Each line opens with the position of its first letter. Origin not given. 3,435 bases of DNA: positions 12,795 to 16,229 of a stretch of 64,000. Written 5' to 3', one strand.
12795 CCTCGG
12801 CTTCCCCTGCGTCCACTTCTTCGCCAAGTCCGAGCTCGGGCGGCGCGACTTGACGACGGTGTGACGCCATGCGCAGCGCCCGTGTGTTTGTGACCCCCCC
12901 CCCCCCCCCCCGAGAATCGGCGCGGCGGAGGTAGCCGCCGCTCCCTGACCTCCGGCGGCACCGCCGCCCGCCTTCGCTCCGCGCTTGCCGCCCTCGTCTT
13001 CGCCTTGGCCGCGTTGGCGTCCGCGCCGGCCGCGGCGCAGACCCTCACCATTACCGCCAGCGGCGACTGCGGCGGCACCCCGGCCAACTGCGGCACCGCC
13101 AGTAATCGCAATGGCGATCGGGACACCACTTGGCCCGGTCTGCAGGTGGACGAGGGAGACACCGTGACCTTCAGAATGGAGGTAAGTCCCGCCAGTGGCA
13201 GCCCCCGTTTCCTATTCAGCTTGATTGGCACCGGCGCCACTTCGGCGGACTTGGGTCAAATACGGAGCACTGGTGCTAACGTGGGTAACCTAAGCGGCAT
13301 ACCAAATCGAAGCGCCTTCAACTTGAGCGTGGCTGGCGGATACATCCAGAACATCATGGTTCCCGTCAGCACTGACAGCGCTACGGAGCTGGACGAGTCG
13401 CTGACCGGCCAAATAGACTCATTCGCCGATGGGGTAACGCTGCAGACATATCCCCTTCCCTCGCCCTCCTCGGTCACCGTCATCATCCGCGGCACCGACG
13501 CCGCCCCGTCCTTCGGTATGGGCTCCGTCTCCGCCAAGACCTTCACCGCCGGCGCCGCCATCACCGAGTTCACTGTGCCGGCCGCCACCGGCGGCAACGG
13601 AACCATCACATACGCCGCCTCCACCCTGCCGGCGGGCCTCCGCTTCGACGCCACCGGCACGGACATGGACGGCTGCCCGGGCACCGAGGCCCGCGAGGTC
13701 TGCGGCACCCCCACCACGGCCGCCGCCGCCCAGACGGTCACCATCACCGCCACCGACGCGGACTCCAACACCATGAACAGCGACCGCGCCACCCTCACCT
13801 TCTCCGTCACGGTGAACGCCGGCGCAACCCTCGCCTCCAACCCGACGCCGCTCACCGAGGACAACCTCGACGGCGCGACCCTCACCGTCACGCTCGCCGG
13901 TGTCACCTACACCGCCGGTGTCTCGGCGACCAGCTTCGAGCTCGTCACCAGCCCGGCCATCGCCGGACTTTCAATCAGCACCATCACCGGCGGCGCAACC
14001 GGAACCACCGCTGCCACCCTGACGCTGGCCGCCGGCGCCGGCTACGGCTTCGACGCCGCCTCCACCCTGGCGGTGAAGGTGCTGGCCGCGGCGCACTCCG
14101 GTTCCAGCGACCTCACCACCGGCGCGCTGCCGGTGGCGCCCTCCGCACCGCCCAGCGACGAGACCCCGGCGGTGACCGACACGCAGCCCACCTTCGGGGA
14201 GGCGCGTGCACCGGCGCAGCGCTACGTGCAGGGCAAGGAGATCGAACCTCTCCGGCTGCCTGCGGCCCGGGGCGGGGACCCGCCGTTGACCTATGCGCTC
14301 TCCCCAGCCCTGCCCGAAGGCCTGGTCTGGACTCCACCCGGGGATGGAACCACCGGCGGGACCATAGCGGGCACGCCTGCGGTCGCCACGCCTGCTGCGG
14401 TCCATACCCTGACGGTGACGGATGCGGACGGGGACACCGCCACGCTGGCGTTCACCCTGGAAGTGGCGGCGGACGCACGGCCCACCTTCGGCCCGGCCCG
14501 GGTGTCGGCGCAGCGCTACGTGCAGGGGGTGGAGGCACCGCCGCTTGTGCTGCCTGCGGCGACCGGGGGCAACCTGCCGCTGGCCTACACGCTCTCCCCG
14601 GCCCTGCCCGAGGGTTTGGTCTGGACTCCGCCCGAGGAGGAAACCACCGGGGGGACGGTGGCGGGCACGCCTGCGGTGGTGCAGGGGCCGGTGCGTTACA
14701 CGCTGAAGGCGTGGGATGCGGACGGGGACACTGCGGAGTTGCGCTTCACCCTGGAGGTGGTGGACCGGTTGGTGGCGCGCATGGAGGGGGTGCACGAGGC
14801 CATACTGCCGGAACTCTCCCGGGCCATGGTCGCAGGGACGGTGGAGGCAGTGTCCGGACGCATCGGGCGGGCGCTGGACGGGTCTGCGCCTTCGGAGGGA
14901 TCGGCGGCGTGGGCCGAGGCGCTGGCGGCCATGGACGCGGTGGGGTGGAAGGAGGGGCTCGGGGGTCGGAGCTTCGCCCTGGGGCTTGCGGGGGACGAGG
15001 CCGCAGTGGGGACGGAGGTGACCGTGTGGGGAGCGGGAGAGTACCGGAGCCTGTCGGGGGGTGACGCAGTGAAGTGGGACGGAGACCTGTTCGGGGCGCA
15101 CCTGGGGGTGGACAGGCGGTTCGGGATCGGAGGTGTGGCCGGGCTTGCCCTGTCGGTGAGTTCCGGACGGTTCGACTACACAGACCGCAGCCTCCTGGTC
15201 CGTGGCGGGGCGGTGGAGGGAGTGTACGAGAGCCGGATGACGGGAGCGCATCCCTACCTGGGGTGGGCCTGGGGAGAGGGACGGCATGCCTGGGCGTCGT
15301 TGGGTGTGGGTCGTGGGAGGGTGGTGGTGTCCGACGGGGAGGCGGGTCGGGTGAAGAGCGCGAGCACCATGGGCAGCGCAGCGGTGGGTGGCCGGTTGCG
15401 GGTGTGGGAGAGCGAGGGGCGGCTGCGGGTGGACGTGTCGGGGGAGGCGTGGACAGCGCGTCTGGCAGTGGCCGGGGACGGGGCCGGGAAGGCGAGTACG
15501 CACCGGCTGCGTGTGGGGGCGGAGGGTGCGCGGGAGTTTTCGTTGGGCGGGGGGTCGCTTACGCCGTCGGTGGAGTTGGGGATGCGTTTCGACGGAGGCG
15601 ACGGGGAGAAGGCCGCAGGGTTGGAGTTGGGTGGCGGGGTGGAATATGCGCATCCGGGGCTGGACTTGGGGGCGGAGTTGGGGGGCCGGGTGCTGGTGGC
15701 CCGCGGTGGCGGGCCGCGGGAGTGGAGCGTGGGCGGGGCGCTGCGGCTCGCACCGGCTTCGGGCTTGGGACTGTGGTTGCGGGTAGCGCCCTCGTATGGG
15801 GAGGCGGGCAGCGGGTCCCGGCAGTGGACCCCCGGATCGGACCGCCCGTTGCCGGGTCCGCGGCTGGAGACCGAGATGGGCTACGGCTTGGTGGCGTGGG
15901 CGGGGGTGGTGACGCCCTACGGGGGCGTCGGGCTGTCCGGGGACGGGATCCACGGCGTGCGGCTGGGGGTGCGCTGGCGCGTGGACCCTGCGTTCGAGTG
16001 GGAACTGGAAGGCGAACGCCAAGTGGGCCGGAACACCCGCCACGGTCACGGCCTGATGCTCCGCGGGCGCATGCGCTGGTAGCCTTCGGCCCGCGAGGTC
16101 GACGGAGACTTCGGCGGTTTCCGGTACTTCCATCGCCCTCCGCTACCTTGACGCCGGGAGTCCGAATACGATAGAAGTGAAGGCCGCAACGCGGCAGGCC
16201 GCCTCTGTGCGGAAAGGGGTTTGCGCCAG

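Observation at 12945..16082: Two ~95% identical Ig-repeat autotransporters 40 kb apart with swapped low-GC N-terminal cassettes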

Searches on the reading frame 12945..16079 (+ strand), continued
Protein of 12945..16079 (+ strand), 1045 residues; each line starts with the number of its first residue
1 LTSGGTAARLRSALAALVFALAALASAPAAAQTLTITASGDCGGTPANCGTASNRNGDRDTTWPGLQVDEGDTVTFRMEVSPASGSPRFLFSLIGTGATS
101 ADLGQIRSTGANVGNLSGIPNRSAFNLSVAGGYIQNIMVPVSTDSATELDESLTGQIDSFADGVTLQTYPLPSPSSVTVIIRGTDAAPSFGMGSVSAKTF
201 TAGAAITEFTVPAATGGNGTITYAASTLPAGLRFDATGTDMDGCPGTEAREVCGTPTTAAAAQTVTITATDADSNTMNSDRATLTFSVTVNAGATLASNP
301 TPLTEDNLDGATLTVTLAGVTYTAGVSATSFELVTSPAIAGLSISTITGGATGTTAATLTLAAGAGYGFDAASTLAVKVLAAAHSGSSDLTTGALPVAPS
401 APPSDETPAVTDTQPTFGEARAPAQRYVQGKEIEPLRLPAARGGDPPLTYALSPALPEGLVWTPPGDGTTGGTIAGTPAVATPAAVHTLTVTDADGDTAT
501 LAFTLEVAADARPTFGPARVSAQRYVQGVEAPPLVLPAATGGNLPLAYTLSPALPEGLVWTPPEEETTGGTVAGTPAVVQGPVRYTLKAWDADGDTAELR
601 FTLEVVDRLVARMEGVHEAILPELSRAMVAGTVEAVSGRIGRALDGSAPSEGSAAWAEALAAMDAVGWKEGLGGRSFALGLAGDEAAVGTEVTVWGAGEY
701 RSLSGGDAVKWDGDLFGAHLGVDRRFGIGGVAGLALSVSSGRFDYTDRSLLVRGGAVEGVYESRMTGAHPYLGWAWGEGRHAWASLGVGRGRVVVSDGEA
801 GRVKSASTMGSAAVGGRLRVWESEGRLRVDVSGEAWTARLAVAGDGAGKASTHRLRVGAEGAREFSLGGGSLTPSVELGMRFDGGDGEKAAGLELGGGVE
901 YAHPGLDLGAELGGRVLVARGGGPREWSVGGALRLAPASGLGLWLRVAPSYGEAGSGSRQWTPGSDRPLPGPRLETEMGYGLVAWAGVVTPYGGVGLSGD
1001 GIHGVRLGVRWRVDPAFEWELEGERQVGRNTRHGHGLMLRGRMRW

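Call 70: find_encoding_contigs(protein=P0125, flank=5000, max_places=4)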
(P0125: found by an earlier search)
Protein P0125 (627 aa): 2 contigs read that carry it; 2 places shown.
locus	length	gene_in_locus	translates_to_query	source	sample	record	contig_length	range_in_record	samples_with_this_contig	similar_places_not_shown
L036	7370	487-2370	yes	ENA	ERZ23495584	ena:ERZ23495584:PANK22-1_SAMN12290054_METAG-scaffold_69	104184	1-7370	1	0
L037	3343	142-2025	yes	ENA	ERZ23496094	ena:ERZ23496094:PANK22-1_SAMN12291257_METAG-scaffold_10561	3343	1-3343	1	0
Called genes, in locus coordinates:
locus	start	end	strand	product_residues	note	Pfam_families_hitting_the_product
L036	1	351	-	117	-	?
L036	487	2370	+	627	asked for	PF13667:ThiC-associated, PF01964:ThiC_Rad_SAM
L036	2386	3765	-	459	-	PF20695:UbiD_N (weak), PF01977:UbiD, PF20696:UbiD_C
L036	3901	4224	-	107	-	PF03091:CutA1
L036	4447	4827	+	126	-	PF01502:PRA-CH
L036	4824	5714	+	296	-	PF01634:HisG, PF08029:HisG_C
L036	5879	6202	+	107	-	PF04471:Mrr_cat (weak), PF22722:NA-iREase1 (weak)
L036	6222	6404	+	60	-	-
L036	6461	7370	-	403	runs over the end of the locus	-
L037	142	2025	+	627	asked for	PF13667:ThiC-associated, PF01964:ThiC_Rad_SAM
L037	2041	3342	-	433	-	?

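Call 71: find_encoding_contigs(protein=P0126, flank=5000, max_places=4)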
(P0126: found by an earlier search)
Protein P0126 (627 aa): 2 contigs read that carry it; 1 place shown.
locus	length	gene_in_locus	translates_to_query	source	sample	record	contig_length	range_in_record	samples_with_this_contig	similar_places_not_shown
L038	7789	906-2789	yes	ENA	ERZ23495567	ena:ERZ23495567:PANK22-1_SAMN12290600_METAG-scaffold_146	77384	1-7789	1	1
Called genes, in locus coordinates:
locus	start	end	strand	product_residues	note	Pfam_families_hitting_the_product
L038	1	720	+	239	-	?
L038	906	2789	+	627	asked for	PF13667:ThiC-associated, PF01964:ThiC_Rad_SAM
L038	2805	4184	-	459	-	PF20695:UbiD_N (weak), PF01977:UbiD, PF20696:UbiD_C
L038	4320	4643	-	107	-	PF03091:CutA1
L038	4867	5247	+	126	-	PF01502:PRA-CH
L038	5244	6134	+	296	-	PF01634:HisG, PF08029:HisG_C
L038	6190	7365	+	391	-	PF12973:Cupin_7 (faint), PF02311:AraC_binding (faint), PF07883:Cupin_2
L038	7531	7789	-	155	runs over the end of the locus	PF07963:N_methyl (weak), PF16732:ComP_DUS (weak)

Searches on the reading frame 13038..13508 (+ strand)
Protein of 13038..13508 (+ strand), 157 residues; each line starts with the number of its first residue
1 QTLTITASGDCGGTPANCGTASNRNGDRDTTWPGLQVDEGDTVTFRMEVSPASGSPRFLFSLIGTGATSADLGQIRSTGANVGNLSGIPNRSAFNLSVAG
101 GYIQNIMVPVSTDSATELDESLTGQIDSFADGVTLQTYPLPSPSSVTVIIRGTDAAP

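Call 54: search_protein_families(library=pfam, proteins=[window:13038-13508:+], max_evalue=1)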
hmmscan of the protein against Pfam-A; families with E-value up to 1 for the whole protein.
seq(157 aa): 0 families

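Call 88: search_protein_representatives(protein=window:13038-13496:+)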
Query: 153 residues. Proteins with E-value up to 0.001 (for the whole library): 41; up to 1e-10: 26; up to 1e-30: 4. The best 41 are listed.
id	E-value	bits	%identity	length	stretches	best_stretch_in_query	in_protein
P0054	7.8e-57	208.0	69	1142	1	1-153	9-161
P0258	3.1e-47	176.8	62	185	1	1-145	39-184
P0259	9.1e-41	155.9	70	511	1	37-153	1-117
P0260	3.2e-40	154.1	89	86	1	1-81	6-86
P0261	5.0e-23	98.3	50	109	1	44-144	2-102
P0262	9.9e-23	97.4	47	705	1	1-153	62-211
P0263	3.1e-21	92.5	44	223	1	1-135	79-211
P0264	8.4e-21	91.1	49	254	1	1-153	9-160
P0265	1.1e-20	90.8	44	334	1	2-153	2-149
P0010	2.6e-19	86.3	46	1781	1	1-153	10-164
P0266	2.4e-18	83.1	67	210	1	1-75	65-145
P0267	4.7e-18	82.2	57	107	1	1-77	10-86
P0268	1.6e-17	80.4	59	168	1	1-80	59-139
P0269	8.6e-17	78.1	74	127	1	1-50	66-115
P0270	1.4e-16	77.4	47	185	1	1-153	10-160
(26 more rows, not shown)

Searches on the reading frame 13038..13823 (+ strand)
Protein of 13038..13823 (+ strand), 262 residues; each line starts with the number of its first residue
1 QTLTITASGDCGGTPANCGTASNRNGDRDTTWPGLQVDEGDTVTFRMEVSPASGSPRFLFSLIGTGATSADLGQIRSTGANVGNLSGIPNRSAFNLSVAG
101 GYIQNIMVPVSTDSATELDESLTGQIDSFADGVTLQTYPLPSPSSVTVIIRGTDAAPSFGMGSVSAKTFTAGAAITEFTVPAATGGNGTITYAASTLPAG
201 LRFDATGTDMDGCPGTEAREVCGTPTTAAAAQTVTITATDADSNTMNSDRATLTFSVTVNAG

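Call 47: predict_structure(alignment_id=A2)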
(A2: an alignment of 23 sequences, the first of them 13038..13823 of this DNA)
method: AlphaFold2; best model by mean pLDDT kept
length: 262 residues; sequences in the alignment: 23
mean_pLDDT: 80.8   pTM: 0.65
mean pLDDT of the five models: 80.8, 80.5, 68.3, 61.1, 61.0
residues with pLDDT >= 90: 78; 70-90: 133; 50-70: 40; < 50: 11
segments of 3 or more residues with pLDDT < 50: 23-27, 29-32
pLDDT, mean of each block of 10 residues (from residue 1): 73 52 49 65 85 82 88 84 73 84 88 73 91 88 85 78 92 88 84 93 83 78 90 92 66 94 84
secondary structure, 60 per line:
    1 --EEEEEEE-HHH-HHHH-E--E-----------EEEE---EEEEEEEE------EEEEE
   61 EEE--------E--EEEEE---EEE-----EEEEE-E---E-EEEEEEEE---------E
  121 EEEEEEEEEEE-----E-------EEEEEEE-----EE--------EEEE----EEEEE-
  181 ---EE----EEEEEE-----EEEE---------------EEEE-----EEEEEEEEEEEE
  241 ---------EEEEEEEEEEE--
elements in order: E3-9 H15-18 E35-38 E42-49 E56-63 E75-79 E83-85 E91-95 E103-110 E120-131 E145-151 E167-170 E175-179 E190-195 E201-204 E220-223 E229-240 E250-260

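Call 51: find_related_loci(query=A2, collection=metagenome_contigs, flank=4000)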
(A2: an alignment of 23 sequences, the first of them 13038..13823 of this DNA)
Query A2 (262 aa) in metagenome_contigs; peptide patterns used: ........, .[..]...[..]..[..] (x = any residue, [..] = any of these).
600 stretches matched a pattern (row limit reached: there are more); 3 encode a relative of the query (tblastn E <= 1e-3); 3 distinct loci.
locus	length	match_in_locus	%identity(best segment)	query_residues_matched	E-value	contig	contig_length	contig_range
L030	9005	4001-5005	40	163-260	8e-10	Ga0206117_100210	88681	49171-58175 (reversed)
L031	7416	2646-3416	41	153-257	1e-7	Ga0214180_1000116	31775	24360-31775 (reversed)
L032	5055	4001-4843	39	144-261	1e-7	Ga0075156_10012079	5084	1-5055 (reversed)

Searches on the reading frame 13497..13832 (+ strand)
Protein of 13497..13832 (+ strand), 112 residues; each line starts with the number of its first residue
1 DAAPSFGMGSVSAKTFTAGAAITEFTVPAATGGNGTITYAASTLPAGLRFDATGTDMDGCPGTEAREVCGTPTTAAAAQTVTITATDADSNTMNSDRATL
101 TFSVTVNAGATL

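Call 54: search_protein_families(library=pfam, proteins=[window:13497-13832:+], max_evalue=1)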
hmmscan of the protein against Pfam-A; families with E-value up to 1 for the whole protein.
seq(112 aa): 1 family
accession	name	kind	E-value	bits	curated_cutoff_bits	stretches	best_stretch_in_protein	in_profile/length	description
PF05345.18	He_PIG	-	2.6e-07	31.4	24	1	13-105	10-94/96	Putative Ig domain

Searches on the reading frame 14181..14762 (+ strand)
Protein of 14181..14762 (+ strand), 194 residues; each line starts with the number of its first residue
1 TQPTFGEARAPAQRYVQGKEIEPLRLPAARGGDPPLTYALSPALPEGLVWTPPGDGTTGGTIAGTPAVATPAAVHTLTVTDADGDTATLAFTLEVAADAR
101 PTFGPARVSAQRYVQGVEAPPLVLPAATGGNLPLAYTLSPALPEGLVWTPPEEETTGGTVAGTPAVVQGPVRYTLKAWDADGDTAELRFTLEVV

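Call 54: search_protein_families(library=pfam, proteins=[window:14181-14762:+], max_evalue=1)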
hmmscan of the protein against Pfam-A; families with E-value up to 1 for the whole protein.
seq(194 aa): 5 families
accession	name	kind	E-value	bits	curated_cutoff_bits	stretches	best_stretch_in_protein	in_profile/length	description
PF05345.18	He_PIG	-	6.3e-14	52.6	24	2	32-95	35-95/96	Putative Ig domain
PF19116.6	DUF5801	-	0.012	16.4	27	0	76-90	119-133/137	Domain of unknown function (DUF5801)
PF06832.18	BiPBP_C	-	0.012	16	26.8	0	74-91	73-90/90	Penicillin-Binding Protein C-terminus Family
PF06486.16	DUF1093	-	0.078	14.1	26.3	0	171-190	32-51/81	Protein of unknown function (DUF1093)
PF10698.15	DUF2505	-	0.093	13.3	26.9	0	49-97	79-126/158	Protein of unknown function (DUF2505)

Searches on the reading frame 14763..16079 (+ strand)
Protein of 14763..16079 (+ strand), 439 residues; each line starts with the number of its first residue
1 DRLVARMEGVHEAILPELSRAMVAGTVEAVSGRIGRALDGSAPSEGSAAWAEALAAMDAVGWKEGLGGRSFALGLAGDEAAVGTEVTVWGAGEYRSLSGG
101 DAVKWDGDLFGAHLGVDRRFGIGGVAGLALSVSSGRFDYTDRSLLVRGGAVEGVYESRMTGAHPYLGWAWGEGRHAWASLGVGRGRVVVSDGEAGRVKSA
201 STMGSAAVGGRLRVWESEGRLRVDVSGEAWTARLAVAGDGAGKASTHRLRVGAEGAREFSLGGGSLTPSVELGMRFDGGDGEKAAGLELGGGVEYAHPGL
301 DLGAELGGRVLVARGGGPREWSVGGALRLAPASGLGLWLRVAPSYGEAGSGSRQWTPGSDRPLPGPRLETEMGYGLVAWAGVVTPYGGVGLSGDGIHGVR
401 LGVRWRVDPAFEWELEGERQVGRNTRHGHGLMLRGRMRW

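Call 54: search_protein_families(library=pfam, proteins=[window:14763-16079:+], max_evalue=1)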
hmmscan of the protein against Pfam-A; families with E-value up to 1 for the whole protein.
window:14763-16079:+ (439 aa): 1 family
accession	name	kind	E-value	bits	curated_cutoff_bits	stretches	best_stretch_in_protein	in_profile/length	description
PF03797.25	Autotransporter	-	1.6e-05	25.3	26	1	89-288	2-212/255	Autotransporter beta-domain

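Call 60: predict_structure(alignment_id=A3)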
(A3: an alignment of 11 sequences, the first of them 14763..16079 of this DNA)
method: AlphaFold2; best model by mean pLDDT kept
length: 439 residues; sequences in the alignment: 11
mean_pLDDT: 72.7   pTM: 0.68
mean pLDDT of the five models: 72.7, 71.8, 70.2, 69.1, 67.4
residues with pLDDT >= 90: 72; 70-90: 217; 50-70: 82; < 50: 68
segments of 3 or more residues with pLDDT < 50: 41-68, 77-83, 348-363, 424-439
pLDDT, mean of each block of 10 residues (from residue 1): 84 90 84 76 38 38 43 50 61 71 80 81 85 88 76 92 92 87 94 85 95 82 89 90 91 88 85 86 78 79 72 58 66 71 57 26 57 77 76 61 70 60 47 39
secondary structure, 60 per line:
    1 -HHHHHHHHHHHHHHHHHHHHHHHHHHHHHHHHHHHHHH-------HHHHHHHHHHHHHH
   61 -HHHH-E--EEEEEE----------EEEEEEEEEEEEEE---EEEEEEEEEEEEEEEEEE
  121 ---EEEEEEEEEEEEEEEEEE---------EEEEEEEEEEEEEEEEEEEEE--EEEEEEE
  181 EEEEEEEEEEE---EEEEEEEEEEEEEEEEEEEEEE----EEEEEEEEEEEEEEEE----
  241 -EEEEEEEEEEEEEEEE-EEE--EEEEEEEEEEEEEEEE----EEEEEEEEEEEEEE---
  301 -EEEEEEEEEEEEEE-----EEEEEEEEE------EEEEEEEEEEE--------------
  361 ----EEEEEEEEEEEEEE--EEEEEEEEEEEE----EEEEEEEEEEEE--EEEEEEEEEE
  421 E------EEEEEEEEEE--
elements in order: H2-39 H47-60 H62-65 E70-75 E86-99 E103-120 E124-141 E151-171 E174-191 E195-216 E221-236 E242-257 E259-261 E264-279 E284-297 E302-315 E321-329 E336-346 E365-378 E381-392 E397-408 E411-421 E428-437
